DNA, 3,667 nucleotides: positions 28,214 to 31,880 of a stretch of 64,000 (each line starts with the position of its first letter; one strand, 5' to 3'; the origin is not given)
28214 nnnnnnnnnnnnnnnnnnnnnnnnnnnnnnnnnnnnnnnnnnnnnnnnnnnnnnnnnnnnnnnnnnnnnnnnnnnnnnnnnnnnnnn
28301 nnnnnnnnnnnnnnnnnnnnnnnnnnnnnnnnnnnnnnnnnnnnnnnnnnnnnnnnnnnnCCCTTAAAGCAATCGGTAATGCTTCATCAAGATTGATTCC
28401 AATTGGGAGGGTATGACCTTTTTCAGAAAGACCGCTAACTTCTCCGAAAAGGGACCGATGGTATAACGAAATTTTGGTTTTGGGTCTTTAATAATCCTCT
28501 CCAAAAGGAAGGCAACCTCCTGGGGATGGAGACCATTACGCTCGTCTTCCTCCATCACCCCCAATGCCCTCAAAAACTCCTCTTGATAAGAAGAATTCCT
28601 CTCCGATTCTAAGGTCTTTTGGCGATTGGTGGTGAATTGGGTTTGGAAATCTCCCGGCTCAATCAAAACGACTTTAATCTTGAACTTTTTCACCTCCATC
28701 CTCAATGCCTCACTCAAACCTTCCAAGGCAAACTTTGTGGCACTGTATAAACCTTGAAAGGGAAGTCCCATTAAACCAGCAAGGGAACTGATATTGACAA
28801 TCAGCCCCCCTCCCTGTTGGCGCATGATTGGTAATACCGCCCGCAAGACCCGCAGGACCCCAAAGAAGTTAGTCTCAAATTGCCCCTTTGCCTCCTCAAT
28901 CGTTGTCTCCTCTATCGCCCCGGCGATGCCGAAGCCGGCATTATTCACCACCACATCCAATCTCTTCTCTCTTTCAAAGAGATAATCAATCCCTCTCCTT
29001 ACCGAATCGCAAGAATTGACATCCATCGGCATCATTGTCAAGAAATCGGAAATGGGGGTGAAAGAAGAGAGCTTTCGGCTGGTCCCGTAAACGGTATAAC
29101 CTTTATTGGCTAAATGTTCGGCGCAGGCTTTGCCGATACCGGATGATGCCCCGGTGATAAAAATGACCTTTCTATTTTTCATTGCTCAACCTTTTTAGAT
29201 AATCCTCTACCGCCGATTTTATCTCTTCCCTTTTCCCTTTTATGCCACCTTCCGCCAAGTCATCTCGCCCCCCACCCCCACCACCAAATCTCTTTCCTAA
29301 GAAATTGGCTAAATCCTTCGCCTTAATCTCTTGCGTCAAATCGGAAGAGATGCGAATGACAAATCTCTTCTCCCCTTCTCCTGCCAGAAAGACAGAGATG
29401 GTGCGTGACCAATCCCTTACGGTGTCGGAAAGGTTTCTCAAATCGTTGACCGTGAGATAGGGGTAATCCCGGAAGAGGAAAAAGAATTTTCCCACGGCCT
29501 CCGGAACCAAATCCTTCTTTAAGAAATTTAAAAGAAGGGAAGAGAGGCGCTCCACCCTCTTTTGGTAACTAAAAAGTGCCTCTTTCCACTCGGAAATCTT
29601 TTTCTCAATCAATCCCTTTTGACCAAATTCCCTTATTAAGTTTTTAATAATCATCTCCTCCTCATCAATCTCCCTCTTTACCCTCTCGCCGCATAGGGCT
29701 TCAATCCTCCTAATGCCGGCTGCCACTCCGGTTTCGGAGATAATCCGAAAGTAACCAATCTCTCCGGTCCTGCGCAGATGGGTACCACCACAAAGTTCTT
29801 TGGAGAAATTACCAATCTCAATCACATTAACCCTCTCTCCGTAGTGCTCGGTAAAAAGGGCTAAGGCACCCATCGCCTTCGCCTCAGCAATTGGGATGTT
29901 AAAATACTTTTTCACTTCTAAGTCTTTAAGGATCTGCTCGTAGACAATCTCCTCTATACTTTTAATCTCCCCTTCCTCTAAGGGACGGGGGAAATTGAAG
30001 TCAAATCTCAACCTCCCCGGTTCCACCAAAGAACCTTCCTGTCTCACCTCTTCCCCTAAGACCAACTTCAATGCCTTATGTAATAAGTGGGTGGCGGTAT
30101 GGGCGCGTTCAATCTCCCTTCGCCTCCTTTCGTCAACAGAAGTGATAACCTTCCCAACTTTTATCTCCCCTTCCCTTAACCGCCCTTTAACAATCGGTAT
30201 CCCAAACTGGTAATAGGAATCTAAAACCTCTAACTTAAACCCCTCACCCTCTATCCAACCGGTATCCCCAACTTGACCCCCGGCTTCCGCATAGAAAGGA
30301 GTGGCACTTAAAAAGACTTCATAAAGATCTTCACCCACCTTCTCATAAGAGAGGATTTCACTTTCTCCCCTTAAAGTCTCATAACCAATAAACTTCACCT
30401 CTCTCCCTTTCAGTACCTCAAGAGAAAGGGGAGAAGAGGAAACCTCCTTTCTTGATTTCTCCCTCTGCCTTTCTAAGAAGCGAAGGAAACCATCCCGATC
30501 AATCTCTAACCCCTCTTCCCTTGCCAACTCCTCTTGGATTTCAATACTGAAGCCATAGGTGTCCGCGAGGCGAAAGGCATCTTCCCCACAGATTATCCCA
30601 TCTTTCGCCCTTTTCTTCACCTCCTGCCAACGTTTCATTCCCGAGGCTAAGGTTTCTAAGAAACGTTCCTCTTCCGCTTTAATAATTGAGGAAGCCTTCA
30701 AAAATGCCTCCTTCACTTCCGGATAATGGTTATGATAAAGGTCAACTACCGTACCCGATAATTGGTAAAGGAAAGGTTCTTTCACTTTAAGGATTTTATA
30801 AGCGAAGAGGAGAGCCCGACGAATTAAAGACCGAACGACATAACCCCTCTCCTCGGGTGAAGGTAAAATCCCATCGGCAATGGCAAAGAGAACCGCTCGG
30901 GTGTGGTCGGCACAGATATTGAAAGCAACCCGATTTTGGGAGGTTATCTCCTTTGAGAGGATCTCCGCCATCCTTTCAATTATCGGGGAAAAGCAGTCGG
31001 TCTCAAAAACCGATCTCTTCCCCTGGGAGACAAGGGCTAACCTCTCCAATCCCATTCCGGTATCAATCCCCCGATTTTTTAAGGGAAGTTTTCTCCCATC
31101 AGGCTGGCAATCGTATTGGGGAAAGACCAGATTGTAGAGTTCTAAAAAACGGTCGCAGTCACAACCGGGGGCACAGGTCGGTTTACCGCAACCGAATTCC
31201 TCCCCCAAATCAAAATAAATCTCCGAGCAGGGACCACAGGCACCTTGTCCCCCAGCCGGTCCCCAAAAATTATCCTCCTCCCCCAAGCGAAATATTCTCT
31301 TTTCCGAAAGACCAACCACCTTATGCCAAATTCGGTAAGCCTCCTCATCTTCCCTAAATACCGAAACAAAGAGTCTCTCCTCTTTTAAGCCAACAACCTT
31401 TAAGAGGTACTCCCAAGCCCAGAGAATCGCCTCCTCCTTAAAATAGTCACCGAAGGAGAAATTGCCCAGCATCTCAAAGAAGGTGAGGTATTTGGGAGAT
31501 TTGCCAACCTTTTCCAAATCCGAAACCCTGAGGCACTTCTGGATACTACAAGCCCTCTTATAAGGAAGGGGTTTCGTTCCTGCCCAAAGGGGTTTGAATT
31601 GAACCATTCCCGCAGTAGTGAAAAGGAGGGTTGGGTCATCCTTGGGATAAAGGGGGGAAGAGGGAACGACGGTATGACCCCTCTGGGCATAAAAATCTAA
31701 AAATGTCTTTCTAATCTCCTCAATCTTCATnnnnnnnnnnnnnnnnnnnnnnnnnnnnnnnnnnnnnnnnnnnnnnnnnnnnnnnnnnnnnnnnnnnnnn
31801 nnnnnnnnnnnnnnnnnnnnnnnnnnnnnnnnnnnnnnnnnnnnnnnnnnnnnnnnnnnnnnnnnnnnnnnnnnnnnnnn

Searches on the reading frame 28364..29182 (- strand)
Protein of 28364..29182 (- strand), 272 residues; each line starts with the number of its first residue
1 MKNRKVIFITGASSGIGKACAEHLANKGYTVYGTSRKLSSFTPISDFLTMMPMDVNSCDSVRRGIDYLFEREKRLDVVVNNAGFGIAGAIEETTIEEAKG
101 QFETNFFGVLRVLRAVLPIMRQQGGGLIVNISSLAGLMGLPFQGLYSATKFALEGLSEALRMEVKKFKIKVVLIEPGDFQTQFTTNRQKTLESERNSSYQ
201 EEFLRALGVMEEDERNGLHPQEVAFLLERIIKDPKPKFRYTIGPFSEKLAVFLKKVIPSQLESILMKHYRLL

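Call 18: search_protein_families(library=pfam, proteins=[window:28364-29182:-], max_evalue=0.001)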
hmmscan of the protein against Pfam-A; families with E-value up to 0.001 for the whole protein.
window:28364-29182:- (272 aa): 5 families
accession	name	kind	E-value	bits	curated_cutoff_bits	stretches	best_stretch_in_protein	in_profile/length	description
PF00106.31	adh_short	-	8.7e-47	159.6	26.6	1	5-190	1-193/195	short chain dehydrogenase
PF13561.12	adh_short_C2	-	1.1e-32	114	27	1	11-201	1-197/236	Enoyl-(Acyl carrier protein) reductase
PF08659.16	KR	-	6.2e-10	39.7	22.6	1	7-161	3-164/180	KR domain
PF01370.27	Epimerase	-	1.4e-07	31.6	20.9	1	7-133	1-115/240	NAD dependent epimerase/dehydratase family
PF08643.16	DUF1776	-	4.7e-07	29.9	25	1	81-197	100-228/294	Fungal family of unknown function (DUF1776)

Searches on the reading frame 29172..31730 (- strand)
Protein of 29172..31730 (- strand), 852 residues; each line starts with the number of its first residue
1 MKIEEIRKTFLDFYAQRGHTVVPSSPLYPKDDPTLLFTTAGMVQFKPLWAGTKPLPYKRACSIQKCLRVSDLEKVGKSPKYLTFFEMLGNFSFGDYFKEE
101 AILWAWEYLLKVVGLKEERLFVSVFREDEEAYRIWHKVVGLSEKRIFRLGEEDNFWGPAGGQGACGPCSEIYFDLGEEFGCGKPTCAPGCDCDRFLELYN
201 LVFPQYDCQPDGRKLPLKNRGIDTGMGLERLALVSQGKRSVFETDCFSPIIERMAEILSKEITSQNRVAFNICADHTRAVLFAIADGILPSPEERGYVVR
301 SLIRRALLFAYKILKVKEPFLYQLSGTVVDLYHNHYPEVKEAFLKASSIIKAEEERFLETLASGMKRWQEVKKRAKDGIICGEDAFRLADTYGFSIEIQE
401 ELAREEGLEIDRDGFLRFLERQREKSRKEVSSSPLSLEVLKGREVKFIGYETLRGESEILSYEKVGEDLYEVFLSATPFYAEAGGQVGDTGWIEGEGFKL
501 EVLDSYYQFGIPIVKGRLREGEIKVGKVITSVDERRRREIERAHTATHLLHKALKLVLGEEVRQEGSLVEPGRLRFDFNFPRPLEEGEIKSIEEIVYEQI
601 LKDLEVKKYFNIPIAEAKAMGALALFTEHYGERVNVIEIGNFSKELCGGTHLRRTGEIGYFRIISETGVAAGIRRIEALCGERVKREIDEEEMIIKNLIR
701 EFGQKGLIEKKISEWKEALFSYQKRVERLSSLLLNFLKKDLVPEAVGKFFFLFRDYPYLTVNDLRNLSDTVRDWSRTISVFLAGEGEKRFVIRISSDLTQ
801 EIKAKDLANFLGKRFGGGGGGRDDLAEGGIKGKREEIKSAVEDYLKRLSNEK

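Call 18: search_protein_families(library=pfam, proteins=[window:29172-31730:-], max_evalue=0.001)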
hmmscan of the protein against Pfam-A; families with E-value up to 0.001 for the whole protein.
window:29172-31730:- (852 aa): 3 families
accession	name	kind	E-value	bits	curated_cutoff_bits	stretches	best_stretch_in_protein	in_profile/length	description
PF01411.24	tRNA-synt_2c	-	3.8e-166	554.3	30.3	1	5-534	1-550/552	tRNA synthetases class II (A)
PF07973.19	tRNA_SAD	-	2.6e-17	63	24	1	634-677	1-44/44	Threonyl and Alanyl tRNA synthetase second additional domain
PF02272.25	DHHA1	-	5.3e-09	36.9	25.9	1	762-846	16-101/102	DHHA1 domain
